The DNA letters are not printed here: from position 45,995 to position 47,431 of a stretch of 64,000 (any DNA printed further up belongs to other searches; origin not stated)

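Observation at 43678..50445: Visibly lower-GC block encoding an Arn-like set: ArnE/ArnF-like flippase pair, FemAB-like GNAT, class-III aminotransferase, HAD phosphatase, alpha/beta hydrolase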

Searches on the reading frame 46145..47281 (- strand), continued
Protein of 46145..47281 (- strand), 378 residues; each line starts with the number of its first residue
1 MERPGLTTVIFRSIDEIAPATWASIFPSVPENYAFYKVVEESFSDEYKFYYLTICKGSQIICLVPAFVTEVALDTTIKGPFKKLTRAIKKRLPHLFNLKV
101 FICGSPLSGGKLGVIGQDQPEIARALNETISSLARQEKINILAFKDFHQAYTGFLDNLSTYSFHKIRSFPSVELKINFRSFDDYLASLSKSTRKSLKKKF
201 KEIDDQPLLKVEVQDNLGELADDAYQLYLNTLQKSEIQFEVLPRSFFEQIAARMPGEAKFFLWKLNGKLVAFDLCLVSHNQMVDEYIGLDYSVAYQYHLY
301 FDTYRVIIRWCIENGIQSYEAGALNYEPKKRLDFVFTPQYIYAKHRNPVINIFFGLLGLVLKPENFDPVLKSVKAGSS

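Call 13: find_encoding_contigs(protein=P0119, flank=8000, max_places=1)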
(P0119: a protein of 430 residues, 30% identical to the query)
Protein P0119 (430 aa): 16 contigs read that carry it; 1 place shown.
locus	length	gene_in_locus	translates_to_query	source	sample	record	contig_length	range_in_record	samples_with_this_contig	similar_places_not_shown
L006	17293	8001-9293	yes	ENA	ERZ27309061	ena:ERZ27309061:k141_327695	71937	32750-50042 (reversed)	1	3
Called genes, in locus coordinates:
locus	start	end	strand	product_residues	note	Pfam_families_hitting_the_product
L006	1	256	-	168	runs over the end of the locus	PF00583:Acetyltransf_1, PF13673:Acetyltransf_10 (weak), PF13508:Acetyltransf_7, PF08445:FR47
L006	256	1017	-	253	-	PF00814:TsaD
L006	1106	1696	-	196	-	PF00881:Nitroreductase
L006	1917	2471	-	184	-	PF08712:Nfu_N, PF01106:NifU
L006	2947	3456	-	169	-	PF00582:Usp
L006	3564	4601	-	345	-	PF00579:tRNA-synt_1b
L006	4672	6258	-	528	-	PF03023:MurJ, PF13440:Polysacc_synt_3 (weak), PF01554:MatE (weak)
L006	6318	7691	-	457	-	PF00890:FAD_binding_2 (weak), PF01266:DAO, PF07992:Pyr_redox_2 (faint), PF13454:NAD_binding_9 (faint)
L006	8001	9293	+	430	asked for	PF04339:FemAB_like, PF13480:Acetyltransf_6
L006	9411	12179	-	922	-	PF08335:GlnD_UR_UTase, PF27444:GlnD_3rd, PF01966:HD, PF13291:ACT_4 (faint), PF24931:ACT_ACR9_3rd, PF01842:ACT, PF26956:ACT_ACR_D1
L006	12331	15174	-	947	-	PF01624:MutS_I, PF05188:MutS_II, PF05192:MutS_III, PF05190:MutS_IV, PF00488:MutS_V, PF27441:MutS_C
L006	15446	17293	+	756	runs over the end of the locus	PF00390:malic, PF03949:Malic_M, PF01515:PTA_PTB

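Call 17: search_solved_structures(query=window:46145-47281:-, max_evalue=10, show_alignments=1)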
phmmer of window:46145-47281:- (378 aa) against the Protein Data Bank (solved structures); distinct sequences matched with E-value up to 10: 6.
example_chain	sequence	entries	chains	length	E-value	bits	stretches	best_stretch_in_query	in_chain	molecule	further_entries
2qmu_B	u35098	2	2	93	0.036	16.5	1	77-140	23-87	Translation initiation factor 2 alpha subunit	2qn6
3qsy_B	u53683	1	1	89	0.046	16.1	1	77-136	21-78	Translation initiation factor 2 subunit alpha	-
2aho_B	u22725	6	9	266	0.35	13.2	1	77-136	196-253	Translation initiation factor 2 alpha subunit | Translation initiation factor 2 subunit alpha | aIF2-alpha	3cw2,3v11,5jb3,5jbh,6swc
9f5q_A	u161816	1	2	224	0.43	12.9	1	223-317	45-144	N-acetyltransferase domain-containing protein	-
6sw9_9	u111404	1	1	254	0.43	12.9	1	77-136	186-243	Translation initiation factor 2 subunit alpha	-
9evq_B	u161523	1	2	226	0.44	12.9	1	223-317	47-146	N-acetyltransferase domain-containing protein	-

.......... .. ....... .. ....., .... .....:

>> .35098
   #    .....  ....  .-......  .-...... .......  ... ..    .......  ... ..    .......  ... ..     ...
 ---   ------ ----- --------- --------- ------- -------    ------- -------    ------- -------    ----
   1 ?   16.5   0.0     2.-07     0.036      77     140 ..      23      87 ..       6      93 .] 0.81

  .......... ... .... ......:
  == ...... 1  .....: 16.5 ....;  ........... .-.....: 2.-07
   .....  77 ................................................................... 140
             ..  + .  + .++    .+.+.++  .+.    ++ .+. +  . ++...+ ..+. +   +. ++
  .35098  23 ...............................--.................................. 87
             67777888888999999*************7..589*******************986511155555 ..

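Call 26: find_related_loci(query=A2, collection=genome_contigs, flank=10000)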
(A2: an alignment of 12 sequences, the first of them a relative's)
Query A2 (378 aa) in genome_contigs; peptide patterns used: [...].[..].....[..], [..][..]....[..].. (x = any residue, [..] = any of these).
48 stretches matched a pattern; 19 encode a relative of the query (tblastn E <= 1e-3); 19 distinct loci.
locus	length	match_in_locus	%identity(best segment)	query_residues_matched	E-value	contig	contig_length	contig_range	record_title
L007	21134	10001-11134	69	1-378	0e+0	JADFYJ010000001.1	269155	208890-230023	MAG: Candidatus Omnitrophota bacterium isolate nDJH6bin5 nDJH6_bin5_NODE_1_length_269155_cov_9.477724, whole genome shot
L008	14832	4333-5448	50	7-378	4e-129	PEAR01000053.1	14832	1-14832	MAG: Candidatus Omnitrophota bacterium isolate Cal1bin1 scaffold142, whole genome shotgun sequence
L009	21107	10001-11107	47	10-378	3e-123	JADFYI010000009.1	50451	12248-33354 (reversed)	MAG: Candidatus Omnitrophota bacterium isolate nDJH6bin28 nDJH6_bin28_NODE_435_length_50451_cov_5.978113, whole genome s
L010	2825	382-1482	50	10-376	3e-128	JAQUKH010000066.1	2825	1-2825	MAG: bacterium isolate STD1_102 NODE_189332_length_2825_cov_2.848036_Sandtown_D1, whole genome shotgun sequence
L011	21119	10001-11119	46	2-374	2e-122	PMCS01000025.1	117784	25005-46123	MAG: Candidatus Omnitrophota bacterium isolate fen_1318 73.20120700_E3M.124_contig_48990, whole genome shotgun sequence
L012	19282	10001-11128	47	2-376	1e-119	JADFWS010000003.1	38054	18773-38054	MAG: Candidatus Omnitrophota bacterium isolate nCal2bin1 nCal2_bin1_NODE_3_length_38054_cov_3.849409, whole genome shotg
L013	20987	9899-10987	46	13-374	8e-118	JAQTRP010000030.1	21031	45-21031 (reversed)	MAG: Candidatus Omnitrophota bacterium isolate STB_166 NODE_5625_length_21031_cov_3.094862_Sandtown_B, whole genome shot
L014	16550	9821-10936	43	6-374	2e-107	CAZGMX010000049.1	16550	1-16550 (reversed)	MAG TPA_asm: uncultured Actinomycetota bacterium isolate binchicken_co232_128 genome assembly, contig: NODE_6851_length_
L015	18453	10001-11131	42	2-378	8e-105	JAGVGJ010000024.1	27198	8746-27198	MAG: Candidatus Omnitrophota bacterium isolate DeMMO2_5 c_000000003186, whole genome shotgun sequence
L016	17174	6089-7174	43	12-373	8e-103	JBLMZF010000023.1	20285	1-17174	MAG: Deltaproteobacteria bacterium isolate MAG210 PRJNA951521_bin66_renamed_22, whole genome shotgun sequence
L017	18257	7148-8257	42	6-374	1e-102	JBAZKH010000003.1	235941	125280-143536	MAG: Candidatus Omnitrophota bacterium isolate SO_2017_LW4_139 scaffold_150_c1_LW137-91_2017, whole genome shotgun seque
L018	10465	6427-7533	41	5-374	8e-101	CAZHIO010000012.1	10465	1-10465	MAG TPA_asm: uncultured Planctomycetia bacterium isolate SRP178699_co1_494 genome assembly, contig: NODE_8747_length_104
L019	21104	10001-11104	40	5-373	2e-100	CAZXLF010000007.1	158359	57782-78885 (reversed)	MAG TPA_asm: uncultured Planctomycetia bacterium isolate SRP273308_co1_398 genome assembly, contig: NODE_99_length_15835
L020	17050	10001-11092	42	6-368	1e-96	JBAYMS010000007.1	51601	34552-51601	MAG: Candidatus Omnitrophota bacterium isolate SO_2016_LW1_45 scaffold00405_LW64-88_2016, whole genome shotgun sequence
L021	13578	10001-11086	34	5-370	8e-64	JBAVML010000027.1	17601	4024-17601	MAG: Chthoniobacteraceae bacterium isolate MFD03081_ilm_asm_bin4 k127_37113, whole genome shotgun sequence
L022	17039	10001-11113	34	12-377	9e-63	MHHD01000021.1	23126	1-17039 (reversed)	MAG: Omnitrophica WOR_2 bacterium RIFCSPLOWO2_12_FULL_51_8 rifcsplowo2_12_scaffold_19252, whole genome shotgun sequence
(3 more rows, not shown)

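Call 29: search_protein_families(library=pfam, proteins=[L003:9917-10852:-, L003:10881-11648:-, L003:16345-16785:-, L003:5929-7773:-, L002:11332-12075:+, L008:6251-7192:-], max_evalue=0.01)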
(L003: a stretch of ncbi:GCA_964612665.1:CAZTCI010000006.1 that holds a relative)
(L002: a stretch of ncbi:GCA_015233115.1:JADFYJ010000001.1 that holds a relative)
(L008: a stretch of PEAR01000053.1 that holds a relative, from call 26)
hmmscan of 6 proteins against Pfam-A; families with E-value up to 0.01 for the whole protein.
L003:9917-10852:- (311 aa): 1 family
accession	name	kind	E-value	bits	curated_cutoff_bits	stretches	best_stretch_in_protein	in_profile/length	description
PF00491.26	Arginase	-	3e-07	30.6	22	1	81-258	107-253/280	Arginase family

L003:10881-11648:- (255 aa): 1 family
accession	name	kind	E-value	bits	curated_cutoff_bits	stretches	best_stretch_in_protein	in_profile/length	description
PF03988.17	DUF347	-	4.4e-61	203.4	28.2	4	15-65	1-51/52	Repeat of Unknown Function (DUF347)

L003:16345-16785:- (146 aa): 0 families

L003:5929-7773:- (614 aa): 2 families
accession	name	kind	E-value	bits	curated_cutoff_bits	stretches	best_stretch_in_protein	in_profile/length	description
PF01522.26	Polysacc_deac_1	-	3.7e-31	108.1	23.1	1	438-564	2-123/124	Polysaccharide deacetylase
PF13231.12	PMT_2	-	2.8e-06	28.1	26.1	1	22-169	3-151/160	Dolichyl-phosphate-mannose-protein mannosyltransferase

L002:11332-12075:+ (247 aa): 0 families

L008:6251-7192:- (313 aa): 1 family
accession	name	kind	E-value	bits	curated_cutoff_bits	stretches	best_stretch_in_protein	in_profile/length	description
PF00491.26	Arginase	-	7.1e-05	22.8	22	0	206-270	195-261/280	Arginase family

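Call 38: predict_structure(alignment_id=A3)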
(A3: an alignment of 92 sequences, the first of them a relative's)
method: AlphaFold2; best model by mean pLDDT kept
length: 378 residues; sequences in the alignment: 92
mean_pLDDT: 91.3   pTM: 0.88
mean pLDDT of the five models: 91.3, 90.9, 89.6, 89.3, 89.1
residues with pLDDT >= 90: 299; 70-90: 47; 50-70: 30; < 50: 2
segments of 3 or more residues with pLDDT < 50: none
pLDDT, mean of each block of 10 residues (from residue 1): 77 98 96 97 95 96 97 61 66 75 95 94 98 96 96 97 95 96 96 95 92 97 96 78 95 97 97 97 95 91 96 98 87 94 94 85 86 79
secondary structure, 60 per line:
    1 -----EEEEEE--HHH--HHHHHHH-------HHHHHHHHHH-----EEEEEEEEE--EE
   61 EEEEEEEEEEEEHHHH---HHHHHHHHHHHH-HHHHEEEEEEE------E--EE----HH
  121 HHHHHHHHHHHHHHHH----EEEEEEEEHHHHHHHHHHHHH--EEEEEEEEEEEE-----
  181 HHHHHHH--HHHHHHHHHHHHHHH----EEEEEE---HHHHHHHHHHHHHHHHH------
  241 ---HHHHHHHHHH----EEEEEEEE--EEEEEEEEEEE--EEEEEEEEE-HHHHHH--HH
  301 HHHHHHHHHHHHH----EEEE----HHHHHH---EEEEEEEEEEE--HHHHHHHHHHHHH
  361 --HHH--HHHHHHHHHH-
elements in order: E6-11 H19-25 H33-42 E48-56 E59-72 H73-76 H80-91 H93-96 E97-103 H119-136 E141-148 H149-161 E164-175 H181-187 H190-204 E209-214 H218-234 H244-253 E258-265 E268-278 E281-289 H291-296 H299-313 E318-321 H326-331 E335-345 H348-360 H368-377

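Call 41: fold_search(model_id=the predicted structure, library=pdb)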
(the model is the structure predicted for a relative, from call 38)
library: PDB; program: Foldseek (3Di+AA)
matches with E <= 10: 758; with E <= 0.001: 173
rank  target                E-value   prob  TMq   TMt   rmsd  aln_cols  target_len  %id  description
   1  7z6a_A                1.2e-13  1.00  0.54  0.61   5.1       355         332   14  CRYSTAL STRUCTURE OF WEISSELLA VIRIDESCENS FEMXVV NON-RIBOSOMAL AMINO ACID TRANSFERASE IN COMPLEX WITH A PEPTIDYL-XNA  (released 2022-10-26)
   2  4ii9_A                8.4e-13  1.00  0.53  0.59   5.1       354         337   14  Crystal structure of Weissella viridescens FemXVv non-ribosomal amino acid transferase in complex with a peptidyl-RNA  (released 2013-07-03)
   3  1ne9                  1.4e-12  1.00  0.52  0.57   5.5       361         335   13  Crystal Structure of Weissella viridescens FemX at 1.7 Ang Resolution (released 2004-02-10)
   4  7z5y_A                2.2e-12  1.00  0.58  0.64   5.2       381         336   13  CRYSTAL STRUCTURE OF WEISSELLA VIRIDESCENS FEMXVV NON-RIBOSOMAL AMINO ACID TRANSFERASE IN COMPLEX WITH A PEPTIDYL-XNA  (released 2022-10-26)
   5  1xf8                  2.6e-12  1.00  0.58  0.64   5.2       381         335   13  Crystal Structure of Weissella viridescens FemX (Y254F) Mutant (released 2005-05-31)
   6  1xe4                  4.9e-12  1.00  0.55  0.61   5.4       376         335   13  Crystal Structure of Weissella viridescens FemX (K36M) Mutant (released 2005-05-31)
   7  9wqx                  3.4e-11  1.00  0.55  0.69   5.5       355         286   11  aminoacyl-tRNA-dependent peptide synthase, Sbb17, complexed with streptothrisamine (released 2026-04-01)
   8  9wqy                  7.9e-11  1.00  0.57  0.72   5.1       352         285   10  aminoacyl-tRNA-dependent peptide synthase, Sba18, complexed with streptothrisamine (released 2026-04-01)
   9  9wqw                  9.9e-11  1.00  0.56  0.71   5.3       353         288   10  aminoacyl-tRNA-dependent peptide synthase, Sbb17 (released 2026-04-01)
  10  6snr                  1.3e-10  1.00  0.59  0.56   6.8       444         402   12  Crystal structure of FemX (released 2020-09-09)
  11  5vrv_B                1.5e-10  1.00  0.51  0.60   6.9       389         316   12  2.05 Angstrom Resolution Crystal Structure of C-terminal Domain (DUF2156) of Putative Lysylphosphatidylglycerol Synthe (released 2017-05-24)
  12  1lrz                  1.7e-10  1.00  0.52  0.50   9.0       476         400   11  x-ray crystal structure of staphylococcus aureus femA (released 2002-09-04)
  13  2wpw_B                2.5e-10  1.00  0.54  0.62   6.2       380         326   13  Tandem GNAT protein from the clavulanic acid biosynthesis pathway (without AcCoA) (released 2009-12-29)
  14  5vrv_D                3.4e-10  1.00  0.52  0.61   6.1       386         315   12  2.05 Angstrom Resolution Crystal Structure of C-terminal Domain (DUF2156) of Putative Lysylphosphatidylglycerol Synthe (released 2017-05-24)
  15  5vrv_C                5.5e-10  1.00  0.51  0.59   7.2       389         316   11  2.05 Angstrom Resolution Crystal Structure of C-terminal Domain (DUF2156) of Putative Lysylphosphatidylglycerol Synthe (released 2017-05-24)
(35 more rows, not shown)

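Call 42: find_encoding_contigs(protein=P0028, flank=10000, max_places=1)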
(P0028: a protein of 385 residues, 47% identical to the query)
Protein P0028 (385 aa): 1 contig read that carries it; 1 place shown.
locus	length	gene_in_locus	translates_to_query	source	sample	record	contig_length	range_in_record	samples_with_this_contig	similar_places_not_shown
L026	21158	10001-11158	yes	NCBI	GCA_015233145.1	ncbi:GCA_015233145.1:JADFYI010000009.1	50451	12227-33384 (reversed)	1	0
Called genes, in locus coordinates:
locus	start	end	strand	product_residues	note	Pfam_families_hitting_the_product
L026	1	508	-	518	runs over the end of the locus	PF03023:MurJ, PF01554:MatE (weak)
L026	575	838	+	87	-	PF01649:Ribosomal_S20p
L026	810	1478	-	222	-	-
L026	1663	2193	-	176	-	PF04390:LptE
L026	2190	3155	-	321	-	PF07719:TPR_2 (faint), PF13424:TPR_12 (faint), PF13428:TPR_14 (faint), PF00515:TPR_1 (faint), PF13432:TPR_16 (weak), PF13174:TPR_6 (weak), PF13525:YfiO, PF13174:TPR_6 (weak), +2 more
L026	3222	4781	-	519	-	PF13567:DUF4131, PF03772:Competence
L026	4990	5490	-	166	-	-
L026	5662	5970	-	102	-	PF12836:HHH_3, PF00633:HHH (weak)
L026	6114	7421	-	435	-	PF03349:Toluene_X, PF02530:Porin_2 (faint)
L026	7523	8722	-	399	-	PF00999:Na_H_Exchanger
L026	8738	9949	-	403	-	PF01041:DegT_DnrJ_EryC1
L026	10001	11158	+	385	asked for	PF04339:FemAB_like, PF13480:Acetyltransf_6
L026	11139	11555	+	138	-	PF00892:EamA, PF10639:TMEM234 (weak)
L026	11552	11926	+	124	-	PF00892:EamA, PF10639:TMEM234 (weak)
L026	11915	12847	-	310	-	PF00491:Arginase (faint)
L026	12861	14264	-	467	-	PF00202:Aminotran_3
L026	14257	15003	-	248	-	PF06888:Put_Phosphatase, PF12710:HAD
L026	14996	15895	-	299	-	PF00561:Abhydrolase_1 (faint), PF12146:Hydrolase_4, PF12697:Abhydrolase_6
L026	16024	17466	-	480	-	PF00672:HAMP, PF00512:HisKA, PF02518:HATPase_c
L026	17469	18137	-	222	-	PF00072:Response_reg, PF00486:Trans_reg_C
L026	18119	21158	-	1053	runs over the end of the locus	PF00873:ACR_tran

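Call 43: find_encoding_contigs(protein=P0033, flank=10000, max_places=1)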
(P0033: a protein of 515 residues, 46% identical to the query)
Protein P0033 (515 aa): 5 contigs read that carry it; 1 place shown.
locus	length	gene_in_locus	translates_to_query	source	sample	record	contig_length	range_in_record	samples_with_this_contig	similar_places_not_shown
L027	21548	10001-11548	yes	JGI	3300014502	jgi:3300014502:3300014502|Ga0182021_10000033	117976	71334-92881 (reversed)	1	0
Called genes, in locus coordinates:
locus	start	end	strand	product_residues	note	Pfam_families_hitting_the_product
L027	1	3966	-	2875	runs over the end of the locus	PF02985:HEAT (faint), PF13513:HEAT_EZ (faint), PF13646:HEAT_2 (faint), PF06202:GDE_C, PF04542:Sigma70_r2 (weak), PF07638:Sigma70_ECF (weak), PF04545:Sigma70_r4 (weak), PF08281:Sigma70_r4_2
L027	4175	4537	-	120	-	-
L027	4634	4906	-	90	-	-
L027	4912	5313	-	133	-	PF00072:Response_reg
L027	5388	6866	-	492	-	PF00672:HAMP (faint), PF00512:HisKA, PF02518:HATPase_c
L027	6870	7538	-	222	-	PF00072:Response_reg, PF00486:Trans_reg_C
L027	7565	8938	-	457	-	PF02585:PIG-L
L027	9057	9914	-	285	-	PF12146:Hydrolase_4, PF00561:Abhydrolase_1 (faint), PF12697:Abhydrolase_6 (weak), PF00326:Peptidase_S9 (faint)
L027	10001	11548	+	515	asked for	PF04339:FemAB_like, PF13480:Acetyltransf_6, PF00892:EamA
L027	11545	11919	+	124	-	PF00892:EamA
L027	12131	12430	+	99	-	PF01909:NTP_transf_2, PF18765:Polbeta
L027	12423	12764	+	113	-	PF01934:HepT-like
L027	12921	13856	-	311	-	PF00491:Arginase (faint)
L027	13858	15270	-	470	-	PF00202:Aminotran_3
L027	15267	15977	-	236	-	PF06888:Put_Phosphatase, PF12710:HAD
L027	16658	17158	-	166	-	PF00383:dCMP_cyt_deam_1, PF14437:MafB19-deam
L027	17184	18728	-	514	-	PF00990:GGDEF, PF13487:HD_5, PF01966:HD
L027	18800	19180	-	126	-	PF07238:PilZ (weak)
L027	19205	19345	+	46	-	-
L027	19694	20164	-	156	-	PF00027:cNMP_binding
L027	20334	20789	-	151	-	PF00027:cNMP_binding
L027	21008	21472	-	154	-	PF07963:N_methyl (weak)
